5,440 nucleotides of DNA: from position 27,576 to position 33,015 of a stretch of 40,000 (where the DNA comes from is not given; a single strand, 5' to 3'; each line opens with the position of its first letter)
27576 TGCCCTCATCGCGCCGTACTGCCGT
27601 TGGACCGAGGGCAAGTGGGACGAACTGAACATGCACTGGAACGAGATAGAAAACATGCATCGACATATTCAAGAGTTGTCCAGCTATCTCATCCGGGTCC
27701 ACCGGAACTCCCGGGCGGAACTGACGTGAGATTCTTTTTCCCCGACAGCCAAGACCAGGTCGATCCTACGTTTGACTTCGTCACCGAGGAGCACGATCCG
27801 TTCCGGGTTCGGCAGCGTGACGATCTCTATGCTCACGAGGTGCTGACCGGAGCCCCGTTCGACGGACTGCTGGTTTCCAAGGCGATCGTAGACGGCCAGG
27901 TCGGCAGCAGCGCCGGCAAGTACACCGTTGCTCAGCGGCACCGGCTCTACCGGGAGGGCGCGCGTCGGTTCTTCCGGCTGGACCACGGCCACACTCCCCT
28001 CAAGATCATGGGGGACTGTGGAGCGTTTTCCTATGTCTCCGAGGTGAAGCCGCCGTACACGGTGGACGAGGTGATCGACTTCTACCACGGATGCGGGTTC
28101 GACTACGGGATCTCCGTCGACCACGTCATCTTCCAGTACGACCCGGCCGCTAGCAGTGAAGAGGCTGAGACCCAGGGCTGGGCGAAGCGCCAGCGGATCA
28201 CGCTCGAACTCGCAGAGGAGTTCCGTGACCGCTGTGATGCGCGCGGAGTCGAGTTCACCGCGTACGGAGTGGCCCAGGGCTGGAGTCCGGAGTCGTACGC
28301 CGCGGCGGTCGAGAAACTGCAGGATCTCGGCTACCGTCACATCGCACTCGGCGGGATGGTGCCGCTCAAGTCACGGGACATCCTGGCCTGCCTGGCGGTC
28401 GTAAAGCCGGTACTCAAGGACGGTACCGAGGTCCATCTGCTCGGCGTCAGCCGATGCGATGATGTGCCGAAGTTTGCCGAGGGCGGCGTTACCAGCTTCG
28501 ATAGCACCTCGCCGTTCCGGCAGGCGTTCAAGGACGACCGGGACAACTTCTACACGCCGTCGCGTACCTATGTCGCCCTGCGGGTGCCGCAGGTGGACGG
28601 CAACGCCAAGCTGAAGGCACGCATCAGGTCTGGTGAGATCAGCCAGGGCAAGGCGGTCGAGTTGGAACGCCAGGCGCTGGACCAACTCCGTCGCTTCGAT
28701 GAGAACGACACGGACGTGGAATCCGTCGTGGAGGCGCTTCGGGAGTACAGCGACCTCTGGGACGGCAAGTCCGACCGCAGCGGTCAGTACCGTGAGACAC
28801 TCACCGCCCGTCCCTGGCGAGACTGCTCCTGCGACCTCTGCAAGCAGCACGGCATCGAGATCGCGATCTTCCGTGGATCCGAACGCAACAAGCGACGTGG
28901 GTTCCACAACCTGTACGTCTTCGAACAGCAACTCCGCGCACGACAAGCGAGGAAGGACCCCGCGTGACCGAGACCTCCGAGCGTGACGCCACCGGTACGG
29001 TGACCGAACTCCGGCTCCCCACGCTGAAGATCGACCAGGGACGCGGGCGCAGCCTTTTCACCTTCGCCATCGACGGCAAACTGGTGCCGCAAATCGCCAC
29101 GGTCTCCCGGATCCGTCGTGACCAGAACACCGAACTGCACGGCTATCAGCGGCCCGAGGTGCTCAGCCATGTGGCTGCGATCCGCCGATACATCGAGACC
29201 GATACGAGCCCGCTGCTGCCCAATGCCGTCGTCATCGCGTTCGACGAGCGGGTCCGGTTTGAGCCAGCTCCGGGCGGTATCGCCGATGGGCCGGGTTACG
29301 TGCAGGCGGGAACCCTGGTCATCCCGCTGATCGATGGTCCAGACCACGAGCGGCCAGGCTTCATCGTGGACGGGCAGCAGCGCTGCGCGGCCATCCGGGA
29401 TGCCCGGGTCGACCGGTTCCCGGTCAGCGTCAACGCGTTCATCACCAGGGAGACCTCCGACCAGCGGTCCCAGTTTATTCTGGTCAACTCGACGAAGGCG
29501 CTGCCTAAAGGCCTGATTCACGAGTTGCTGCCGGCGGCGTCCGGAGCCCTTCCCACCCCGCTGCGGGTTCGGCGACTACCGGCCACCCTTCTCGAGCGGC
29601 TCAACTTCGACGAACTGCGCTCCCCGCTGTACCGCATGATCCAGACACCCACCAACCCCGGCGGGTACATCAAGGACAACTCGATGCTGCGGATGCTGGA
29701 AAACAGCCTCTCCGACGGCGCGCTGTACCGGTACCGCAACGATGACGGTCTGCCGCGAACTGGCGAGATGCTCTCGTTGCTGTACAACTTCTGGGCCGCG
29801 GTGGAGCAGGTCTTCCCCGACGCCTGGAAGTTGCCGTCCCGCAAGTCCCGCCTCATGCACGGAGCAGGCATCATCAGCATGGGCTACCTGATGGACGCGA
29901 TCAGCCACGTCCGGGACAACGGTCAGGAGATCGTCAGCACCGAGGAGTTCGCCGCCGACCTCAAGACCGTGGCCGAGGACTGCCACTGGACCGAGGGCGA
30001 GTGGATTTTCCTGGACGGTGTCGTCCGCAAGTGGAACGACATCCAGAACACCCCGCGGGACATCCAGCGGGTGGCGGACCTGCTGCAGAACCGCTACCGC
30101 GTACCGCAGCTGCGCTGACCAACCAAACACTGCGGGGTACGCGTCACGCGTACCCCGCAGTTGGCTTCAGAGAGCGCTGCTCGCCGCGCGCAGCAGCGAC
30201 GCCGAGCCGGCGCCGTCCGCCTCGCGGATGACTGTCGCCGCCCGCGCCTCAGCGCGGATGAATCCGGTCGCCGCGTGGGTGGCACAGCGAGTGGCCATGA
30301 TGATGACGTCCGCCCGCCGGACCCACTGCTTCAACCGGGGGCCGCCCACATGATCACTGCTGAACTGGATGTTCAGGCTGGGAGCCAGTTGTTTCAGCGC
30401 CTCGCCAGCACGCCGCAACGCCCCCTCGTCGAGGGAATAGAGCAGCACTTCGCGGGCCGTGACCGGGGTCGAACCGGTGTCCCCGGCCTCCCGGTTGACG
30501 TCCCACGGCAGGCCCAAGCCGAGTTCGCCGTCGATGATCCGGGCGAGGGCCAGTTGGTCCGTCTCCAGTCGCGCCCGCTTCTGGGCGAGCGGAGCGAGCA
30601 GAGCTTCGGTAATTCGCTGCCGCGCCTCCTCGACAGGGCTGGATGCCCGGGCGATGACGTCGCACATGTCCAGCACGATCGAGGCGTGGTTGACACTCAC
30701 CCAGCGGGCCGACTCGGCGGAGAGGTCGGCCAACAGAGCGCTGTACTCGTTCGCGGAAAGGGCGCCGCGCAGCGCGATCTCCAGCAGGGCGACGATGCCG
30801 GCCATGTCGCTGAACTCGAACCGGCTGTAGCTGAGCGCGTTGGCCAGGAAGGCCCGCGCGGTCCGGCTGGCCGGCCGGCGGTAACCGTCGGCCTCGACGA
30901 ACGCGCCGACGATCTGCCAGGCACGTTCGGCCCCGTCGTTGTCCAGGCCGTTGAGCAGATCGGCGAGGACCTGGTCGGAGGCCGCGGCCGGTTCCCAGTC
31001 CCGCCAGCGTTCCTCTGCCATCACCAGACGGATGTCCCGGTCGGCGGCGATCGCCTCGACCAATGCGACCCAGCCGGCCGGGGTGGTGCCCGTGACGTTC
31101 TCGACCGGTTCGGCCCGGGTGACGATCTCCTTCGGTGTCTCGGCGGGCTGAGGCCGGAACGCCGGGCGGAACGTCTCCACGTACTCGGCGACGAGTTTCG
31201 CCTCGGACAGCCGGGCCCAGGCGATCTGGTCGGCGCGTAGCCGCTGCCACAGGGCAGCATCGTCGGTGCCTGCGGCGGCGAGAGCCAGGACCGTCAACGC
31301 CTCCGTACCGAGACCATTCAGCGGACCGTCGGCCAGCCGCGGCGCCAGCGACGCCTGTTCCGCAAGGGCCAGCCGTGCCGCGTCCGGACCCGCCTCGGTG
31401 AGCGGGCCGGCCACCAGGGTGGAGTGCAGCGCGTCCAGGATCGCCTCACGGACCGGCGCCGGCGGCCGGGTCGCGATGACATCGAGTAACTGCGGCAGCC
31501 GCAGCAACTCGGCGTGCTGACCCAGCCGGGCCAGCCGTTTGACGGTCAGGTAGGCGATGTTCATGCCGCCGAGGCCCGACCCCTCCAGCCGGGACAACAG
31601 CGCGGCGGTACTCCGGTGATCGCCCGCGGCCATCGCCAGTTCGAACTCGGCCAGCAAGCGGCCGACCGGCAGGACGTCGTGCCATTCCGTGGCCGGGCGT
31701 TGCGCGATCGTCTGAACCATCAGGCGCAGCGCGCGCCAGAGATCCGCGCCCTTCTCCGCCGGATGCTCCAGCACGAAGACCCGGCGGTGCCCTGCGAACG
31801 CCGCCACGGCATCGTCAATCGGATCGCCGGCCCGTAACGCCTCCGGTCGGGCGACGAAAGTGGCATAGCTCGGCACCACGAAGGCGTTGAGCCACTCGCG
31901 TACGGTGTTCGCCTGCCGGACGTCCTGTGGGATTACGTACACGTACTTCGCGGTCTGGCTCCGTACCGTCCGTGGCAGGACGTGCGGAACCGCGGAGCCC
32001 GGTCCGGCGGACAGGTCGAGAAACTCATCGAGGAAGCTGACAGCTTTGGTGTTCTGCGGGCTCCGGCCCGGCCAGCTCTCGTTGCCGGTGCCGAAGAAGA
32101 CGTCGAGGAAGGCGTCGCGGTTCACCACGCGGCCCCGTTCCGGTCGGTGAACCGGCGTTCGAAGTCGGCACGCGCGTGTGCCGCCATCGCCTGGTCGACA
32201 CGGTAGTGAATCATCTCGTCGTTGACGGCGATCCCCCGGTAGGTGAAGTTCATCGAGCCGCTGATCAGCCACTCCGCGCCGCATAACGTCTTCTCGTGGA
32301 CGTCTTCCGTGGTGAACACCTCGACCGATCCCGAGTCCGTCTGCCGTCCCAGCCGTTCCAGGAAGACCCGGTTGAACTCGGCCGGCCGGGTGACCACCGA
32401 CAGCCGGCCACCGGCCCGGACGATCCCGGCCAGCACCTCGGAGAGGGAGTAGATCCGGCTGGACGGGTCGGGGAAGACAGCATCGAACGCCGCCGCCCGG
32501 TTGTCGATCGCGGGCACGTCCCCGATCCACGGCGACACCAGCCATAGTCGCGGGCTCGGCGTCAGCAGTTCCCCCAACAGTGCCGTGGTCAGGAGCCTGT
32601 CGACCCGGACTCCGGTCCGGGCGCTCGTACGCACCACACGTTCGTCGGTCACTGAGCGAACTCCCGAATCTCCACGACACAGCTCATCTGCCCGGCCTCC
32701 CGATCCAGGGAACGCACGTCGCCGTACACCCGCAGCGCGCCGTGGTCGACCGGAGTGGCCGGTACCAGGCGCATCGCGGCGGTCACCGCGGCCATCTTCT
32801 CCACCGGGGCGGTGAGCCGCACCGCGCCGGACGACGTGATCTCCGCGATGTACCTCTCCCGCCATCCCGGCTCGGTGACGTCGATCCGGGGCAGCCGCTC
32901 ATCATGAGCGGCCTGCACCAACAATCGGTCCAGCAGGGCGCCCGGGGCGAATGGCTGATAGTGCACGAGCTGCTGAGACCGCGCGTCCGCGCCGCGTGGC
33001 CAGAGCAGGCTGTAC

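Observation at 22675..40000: Dpd-type 7-deazaguanine DNA modification/restriction island next to tRNA-Met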

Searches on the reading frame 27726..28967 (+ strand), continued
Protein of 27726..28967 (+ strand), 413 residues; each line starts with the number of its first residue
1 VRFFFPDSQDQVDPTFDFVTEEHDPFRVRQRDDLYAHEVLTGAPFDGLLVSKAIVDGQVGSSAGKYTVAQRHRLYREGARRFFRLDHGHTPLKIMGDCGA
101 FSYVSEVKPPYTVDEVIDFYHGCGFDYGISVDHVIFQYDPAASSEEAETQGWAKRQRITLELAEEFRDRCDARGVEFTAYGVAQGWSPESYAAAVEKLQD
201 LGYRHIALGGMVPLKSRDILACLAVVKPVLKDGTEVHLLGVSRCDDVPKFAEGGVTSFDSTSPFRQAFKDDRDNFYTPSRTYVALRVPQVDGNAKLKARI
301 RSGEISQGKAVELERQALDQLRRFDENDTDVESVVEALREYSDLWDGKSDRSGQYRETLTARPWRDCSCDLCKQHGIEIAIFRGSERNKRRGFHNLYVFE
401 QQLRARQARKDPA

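Call 54: get_annotated_region(hit=H3, flank=12000)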
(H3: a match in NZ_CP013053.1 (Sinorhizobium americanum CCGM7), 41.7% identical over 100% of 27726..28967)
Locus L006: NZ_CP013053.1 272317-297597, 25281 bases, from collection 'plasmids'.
description: Sinorhizobium americanum CCGM7 plasmid B, complete sequence
organism: Sinorhizobium americanum CCGM7 (NCBI taxid 1408224)
taxonomy: Bacteria; Pseudomonadota; Alphaproteobacteria; Hyphomicrobiales; Rhizobiaceae; Sinorhizobium; Sinorhizobium americanum; Sinorhizobium americanum CCGM7
host: -; source: Phaseolus vulgaris,root nodules; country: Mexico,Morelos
typing (MOB-suite, as given by PLSDB): conjugative; relaxase MOBQ; mating-pair formation MPF_T
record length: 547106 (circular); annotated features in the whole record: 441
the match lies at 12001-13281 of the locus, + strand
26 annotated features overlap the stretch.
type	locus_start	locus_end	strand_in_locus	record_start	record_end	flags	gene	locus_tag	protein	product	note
CDS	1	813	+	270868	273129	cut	-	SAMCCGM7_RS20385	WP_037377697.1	Mov34/MPN/PAD-1 family protein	-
CDS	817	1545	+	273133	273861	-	-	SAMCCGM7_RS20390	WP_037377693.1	hypothetical protein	-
CDS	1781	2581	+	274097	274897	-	-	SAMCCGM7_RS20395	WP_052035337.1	EAL domain-containing protein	-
CDS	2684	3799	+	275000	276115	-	-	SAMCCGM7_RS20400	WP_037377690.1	IS110 family transposase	-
CDS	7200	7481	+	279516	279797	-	-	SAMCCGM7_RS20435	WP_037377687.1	type II toxin-antitoxin system Phd/YefM family antitoxin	-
CDS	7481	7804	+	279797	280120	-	-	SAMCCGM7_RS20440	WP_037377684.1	type II toxin-antitoxin system RelE/ParE family toxin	GO:0030541 - plasmid partitioning [Evidence IEA]; GO:0051290 - protein heterotetramerization [Evidence IEA]; GO:0009432 ...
CDS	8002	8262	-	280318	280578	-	-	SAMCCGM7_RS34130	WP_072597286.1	hypothetical protein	-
CDS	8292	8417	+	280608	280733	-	-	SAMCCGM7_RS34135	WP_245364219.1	ABC transporter permease subunit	GO:0055085 - transmembrane transport [Evidence IEA]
CDS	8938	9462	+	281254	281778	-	-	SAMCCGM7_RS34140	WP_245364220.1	ABC transporter permease subunit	GO:0055085 - transmembrane transport [Evidence IEA]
CDS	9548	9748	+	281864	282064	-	-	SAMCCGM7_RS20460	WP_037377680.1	hypothetical protein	-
CDS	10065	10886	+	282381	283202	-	-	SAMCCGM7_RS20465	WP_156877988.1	hypothetical protein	-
CDS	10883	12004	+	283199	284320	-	dbpB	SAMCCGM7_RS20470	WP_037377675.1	DGQHR domain-containing protein DpdB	-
CDS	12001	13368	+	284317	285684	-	dpdA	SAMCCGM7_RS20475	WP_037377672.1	tRNA-guanine transglycosylase DpdA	GO:0006400 - tRNA modification [Evidence IEA]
CDS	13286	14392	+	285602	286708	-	dbpB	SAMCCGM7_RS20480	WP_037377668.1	DGQHR domain-containing protein DpdB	-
CDS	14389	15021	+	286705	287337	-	queE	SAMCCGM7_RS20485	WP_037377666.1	7-carboxy-7-deazaguanine synthase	GO:0006400 - tRNA modification [Evidence IEA]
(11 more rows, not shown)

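Call 62: list_cluster_members(proteins=[window:27726-28967:+, window:26587-27729:+, window:28964-30118:+, window:25643-26590:+, window:32649-37067:-])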
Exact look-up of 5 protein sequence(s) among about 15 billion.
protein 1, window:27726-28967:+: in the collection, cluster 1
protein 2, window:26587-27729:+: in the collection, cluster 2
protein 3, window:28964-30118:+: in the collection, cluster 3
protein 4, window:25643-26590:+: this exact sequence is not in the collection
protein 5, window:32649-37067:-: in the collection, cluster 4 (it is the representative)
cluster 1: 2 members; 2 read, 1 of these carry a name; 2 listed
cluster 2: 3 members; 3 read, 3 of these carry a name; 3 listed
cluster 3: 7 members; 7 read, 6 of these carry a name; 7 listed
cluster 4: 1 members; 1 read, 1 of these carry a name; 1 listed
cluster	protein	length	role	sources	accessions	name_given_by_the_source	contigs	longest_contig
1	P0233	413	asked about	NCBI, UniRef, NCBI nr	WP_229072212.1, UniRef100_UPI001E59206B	tRNA-guanine transglycosylase DpdA [Actinoplanes sp. DH11] | tRNA-guanine transglycosylase DpdA n=1 Tax=Actinoplanes sp. DH11 TaxID=2857011 ...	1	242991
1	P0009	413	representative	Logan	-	-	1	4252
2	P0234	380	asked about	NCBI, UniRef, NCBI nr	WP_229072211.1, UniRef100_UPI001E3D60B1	DGQHR domain-containing protein DpdB [Actinoplanes sp. DH11] | DGQHR domain-containing protein DpdB n=1 Tax=Actinoplanes sp. DH11 TaxID=2857011 ...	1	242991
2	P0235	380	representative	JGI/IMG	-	DGQHR domain-containing protein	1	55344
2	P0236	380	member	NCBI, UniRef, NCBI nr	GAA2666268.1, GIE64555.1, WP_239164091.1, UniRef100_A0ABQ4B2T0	DGQHR domain-containing protein DpdB [Actinoplanes palleronii] | DGQHR domain-containing protein n=1 Tax=Actinoplanes palleronii TaxID=113570 ...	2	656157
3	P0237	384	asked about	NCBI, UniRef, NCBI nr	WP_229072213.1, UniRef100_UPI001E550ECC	DGQHR domain-containing protein DpdB [Actinoplanes sp. DH11] | DGQHR domain-containing protein DpdB n=1 Tax=Actinoplanes sp. DH11 TaxID=2857011 ...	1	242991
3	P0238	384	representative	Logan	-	-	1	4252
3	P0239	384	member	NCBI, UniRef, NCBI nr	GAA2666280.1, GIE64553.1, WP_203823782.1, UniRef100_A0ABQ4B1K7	DGQHR domain-containing protein DpdB [Actinoplanes palleronii] | DGQHR domain-containing protein n=1 Tax=Actinoplanes palleronii TaxID=113570 ...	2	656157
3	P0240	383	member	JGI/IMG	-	DGQHR domain-containing protein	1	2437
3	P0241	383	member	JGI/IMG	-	DGQHR domain-containing protein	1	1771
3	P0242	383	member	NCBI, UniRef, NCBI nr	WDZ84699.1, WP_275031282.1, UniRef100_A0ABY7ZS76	DGQHR domain-containing protein DpdB [Micromonospora cathayae] | DGQHR domain-containing protein DpdB n=1 Tax=Micromonospora cathayae TaxID=3028804 ... | DGQHR domain-containing protein DpdB [Micromonospora sp. HUAS 3]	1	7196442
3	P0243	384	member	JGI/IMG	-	DGQHR domain-containing protein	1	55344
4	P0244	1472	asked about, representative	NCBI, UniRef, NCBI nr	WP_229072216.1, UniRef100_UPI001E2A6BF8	protein DpdJ [Actinoplanes sp. DH11] | protein DpdJ n=1 Tax=Actinoplanes sp. DH11 TaxID=2857011 RepID=UPI001E2A6BF8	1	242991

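Call 71: find_related_loci(query=A5, collection=metagenome_contigs, flank=7000)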
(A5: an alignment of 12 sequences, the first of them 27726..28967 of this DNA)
Query A5 (413 aa) in metagenome_contigs; peptide patterns used: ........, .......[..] (x = any residue, [..] = any of these).
600 stretches matched a pattern (row limit reached: there are more); 562 encode a relative of the query (tblastn E <= 1e-3); the best 80 are kept; 80 distinct loci.
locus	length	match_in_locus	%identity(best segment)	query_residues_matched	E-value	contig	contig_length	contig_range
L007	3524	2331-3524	70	1-398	0e+0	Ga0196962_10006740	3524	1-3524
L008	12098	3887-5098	69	1-404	0e+0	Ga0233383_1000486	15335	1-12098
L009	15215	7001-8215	68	1-405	0e+0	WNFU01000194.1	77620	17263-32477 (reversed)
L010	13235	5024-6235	66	1-404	1e-180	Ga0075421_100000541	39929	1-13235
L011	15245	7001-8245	65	1-413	2e-176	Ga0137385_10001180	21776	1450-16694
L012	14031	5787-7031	65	1-413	2e-176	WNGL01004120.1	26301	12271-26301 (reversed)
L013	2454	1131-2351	64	1-404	0e+0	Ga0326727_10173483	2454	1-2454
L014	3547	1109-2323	63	1-404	2e-175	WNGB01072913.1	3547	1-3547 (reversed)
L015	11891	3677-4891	62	1-403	2e-166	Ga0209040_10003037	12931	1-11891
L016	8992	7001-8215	62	1-403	2e-166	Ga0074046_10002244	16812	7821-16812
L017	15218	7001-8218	62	1-403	1e-166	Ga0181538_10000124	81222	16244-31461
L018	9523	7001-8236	63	1-407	4e-166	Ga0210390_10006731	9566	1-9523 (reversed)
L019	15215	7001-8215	62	1-404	4e-166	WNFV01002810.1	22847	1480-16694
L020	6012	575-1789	63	1-404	7e-168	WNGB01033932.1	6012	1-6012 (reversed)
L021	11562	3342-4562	62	1-404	2e-166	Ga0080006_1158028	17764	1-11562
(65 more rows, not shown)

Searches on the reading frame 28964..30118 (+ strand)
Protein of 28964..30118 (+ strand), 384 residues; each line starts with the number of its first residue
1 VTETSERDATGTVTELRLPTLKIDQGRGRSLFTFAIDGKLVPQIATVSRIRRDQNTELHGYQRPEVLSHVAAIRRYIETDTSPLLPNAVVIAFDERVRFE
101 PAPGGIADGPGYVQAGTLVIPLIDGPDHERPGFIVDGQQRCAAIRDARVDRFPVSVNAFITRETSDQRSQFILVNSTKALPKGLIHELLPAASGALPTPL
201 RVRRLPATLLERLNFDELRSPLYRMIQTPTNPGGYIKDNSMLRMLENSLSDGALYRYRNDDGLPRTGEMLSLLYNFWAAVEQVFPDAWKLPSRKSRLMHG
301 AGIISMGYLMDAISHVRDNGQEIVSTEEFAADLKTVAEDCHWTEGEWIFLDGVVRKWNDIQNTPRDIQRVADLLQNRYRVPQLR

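Call 7: search_protein_families(library=ncbifam, proteins=[window:28964-30118:+], max_evalue=0.01)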
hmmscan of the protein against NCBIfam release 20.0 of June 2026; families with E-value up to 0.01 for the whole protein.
window:28964-30118:+ (384 aa): 3 families
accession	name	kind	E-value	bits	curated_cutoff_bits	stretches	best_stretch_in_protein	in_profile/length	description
NF041060.1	DpdB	equivalog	6.5e-141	469.3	300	1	16-374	1-352/352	DGQHR domain-containing protein DpdB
TIGR03187.1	DGQHR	domain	5.3e-61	206.8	58.85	1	21-313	2-275/276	DGQHR domain-containing protein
TIGR04172.1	DGQHR_dnd_1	hypoth_equivalog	2e-09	37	450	1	19-190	2-173/381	DNA phosphorothioation-associated DGQHR protein 1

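Call 10: search_protein_families(library=pfam, proteins=[window:28964-30118:+], max_evalue=0.1)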
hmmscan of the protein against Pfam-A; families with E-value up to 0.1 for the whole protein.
window:28964-30118:+ (384 aa): 1 family
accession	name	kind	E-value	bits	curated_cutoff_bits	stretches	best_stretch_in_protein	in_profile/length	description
PF14072.11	DndB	-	1.3e-20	74.2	29.1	1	19-184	2-158/338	DNA-sulfur modification-associated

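Call 11: search_protein_families(library=padloc, proteins=[window:28964-30118:+], max_evalue=0.01)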
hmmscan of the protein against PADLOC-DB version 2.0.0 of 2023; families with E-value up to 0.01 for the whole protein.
window:28964-30118:+ (384 aa): 2 families
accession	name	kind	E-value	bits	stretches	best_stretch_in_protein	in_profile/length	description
PDLC02811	DpdB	-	8.1e-142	470.4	1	14-379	3-363/370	DpdB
PDLC02812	DpdB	-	1.1e-42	144.4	1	30-357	19-347/400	DpdB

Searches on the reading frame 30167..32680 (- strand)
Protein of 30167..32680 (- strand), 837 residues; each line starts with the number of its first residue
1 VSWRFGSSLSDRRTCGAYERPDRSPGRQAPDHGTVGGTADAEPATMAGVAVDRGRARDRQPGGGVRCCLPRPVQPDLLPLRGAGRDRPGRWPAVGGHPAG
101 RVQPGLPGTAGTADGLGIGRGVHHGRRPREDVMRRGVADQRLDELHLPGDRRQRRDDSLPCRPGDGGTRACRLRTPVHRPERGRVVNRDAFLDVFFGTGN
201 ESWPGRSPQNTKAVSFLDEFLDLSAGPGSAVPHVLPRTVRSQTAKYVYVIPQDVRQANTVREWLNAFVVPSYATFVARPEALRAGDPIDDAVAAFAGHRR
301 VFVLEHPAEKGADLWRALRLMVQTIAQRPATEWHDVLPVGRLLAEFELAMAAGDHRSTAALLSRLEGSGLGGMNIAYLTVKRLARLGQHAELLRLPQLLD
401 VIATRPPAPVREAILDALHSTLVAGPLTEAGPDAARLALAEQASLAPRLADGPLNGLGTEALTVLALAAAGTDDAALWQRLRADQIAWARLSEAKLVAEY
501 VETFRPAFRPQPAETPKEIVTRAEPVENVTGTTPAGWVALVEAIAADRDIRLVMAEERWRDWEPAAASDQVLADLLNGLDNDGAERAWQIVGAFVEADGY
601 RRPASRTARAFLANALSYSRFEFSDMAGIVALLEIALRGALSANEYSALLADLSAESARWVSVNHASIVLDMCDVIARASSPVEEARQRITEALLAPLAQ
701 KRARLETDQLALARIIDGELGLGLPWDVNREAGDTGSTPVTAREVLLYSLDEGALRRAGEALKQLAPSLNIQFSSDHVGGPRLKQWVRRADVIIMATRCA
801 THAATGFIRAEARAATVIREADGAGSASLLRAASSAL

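Call 8: search_protein_families(library=ncbifam, proteins=[window:30167-32680:-], max_evalue=0.01)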
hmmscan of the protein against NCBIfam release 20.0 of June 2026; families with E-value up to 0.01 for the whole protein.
window:30167-32680:- (837 aa): 1 family
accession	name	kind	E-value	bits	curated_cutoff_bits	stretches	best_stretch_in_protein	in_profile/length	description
NF041061.1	DpdD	equivalog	7.5e-159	530.8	300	2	494-832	357-704/704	protein DpdD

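Call 10: search_protein_families(library=pfam, proteins=[window:30167-32680:-], max_evalue=0.1)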
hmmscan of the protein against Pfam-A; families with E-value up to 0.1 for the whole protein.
window:30167-32680:- (837 aa): 1 family
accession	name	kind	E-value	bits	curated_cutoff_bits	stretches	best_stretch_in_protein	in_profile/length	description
PF10087.14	DUF2325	-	0.0083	16.7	33.6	1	755-815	8-72/94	Uncharacterized protein conserved in bacteria (DUF2325)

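Call 11: search_protein_families(library=padloc, proteins=[window:30167-32680:-], max_evalue=0.01)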
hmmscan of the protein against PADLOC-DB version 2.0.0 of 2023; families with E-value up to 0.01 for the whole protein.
window:30167-32680:- (837 aa): 11 families
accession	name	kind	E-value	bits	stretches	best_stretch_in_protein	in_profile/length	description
PDLC02839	DpdD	-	2.5e-180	599.5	1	187-837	6-669/676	DpdD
PDLC02836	DpdD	-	2.9e-31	106.7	2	187-422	5-244/753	DpdD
PDLC02835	DpdD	-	3.9e-30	102.7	2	630-834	545-760/764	DpdD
PDLC02834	DpdD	-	3.7e-26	89.7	2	632-834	501-705/712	DpdD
PDLC02824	DpdD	-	4.8e-24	82.3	2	636-829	542-736/753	DpdD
PDLC02826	DpdD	-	1.3e-21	74.6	2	631-832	517-722/729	DpdD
PDLC02833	DpdD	-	4.7e-21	72.8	2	190-419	12-242/773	DpdD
PDLC02837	DpdD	-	6.2e-11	40.5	1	743-837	56-147/148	DpdD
PDLC02832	DpdD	-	1.6e-09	34.7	1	747-833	645-728/733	DpdD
PDLC02829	DpdD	-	4.2e-09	33.6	2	565-832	440-706/714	DpdD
PDLC02831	DpdD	-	7.1e-07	25.9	1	745-832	665-749/755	DpdD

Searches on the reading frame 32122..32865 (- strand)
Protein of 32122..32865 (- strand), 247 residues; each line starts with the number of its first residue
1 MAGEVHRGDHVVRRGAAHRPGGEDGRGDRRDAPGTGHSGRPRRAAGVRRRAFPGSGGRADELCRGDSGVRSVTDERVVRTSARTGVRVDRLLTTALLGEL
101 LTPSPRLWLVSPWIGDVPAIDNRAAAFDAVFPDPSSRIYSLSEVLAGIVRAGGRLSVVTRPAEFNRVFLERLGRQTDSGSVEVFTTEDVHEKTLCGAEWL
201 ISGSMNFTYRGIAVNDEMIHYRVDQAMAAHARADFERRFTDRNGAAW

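Call 8: search_protein_families(library=ncbifam, proteins=[window:32122-32865:-], max_evalue=0.01)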
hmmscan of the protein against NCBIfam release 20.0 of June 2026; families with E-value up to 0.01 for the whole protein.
window:32122-32865:- (247 aa): 2 families
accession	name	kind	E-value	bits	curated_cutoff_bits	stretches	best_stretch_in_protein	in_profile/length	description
NF041068.1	DpdK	equivalog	8.2e-56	188.2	100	1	76-239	2-167/167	phospholipase D-like domain-containing protein DpdK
NF010493.0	PRK13912.1-4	equivalog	0.00013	22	351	1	195-238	121-164/171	nuclease NucT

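Call 11: search_protein_families(library=padloc, proteins=[window:32122-32865:-], max_evalue=0.01)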
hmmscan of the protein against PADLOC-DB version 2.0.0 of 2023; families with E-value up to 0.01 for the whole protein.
window:32122-32865:- (247 aa): 5 families
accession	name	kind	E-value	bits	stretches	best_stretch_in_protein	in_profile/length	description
PDLC02901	DpdK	-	1e-57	192.6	1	74-241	3-171/173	DpdK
PDLC02902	DpdK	-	7.4e-51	170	1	107-242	1-136/137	DpdK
PDLC02899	DpdK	-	3.9e-21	73.8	1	71-239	2-171/247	DpdK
PDLC02900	DpdK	-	2.4e-08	32.3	1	91-222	22-155/181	DpdK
PDLC02614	DrmC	-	0.0014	16.4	1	174-220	86-133/153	DrmC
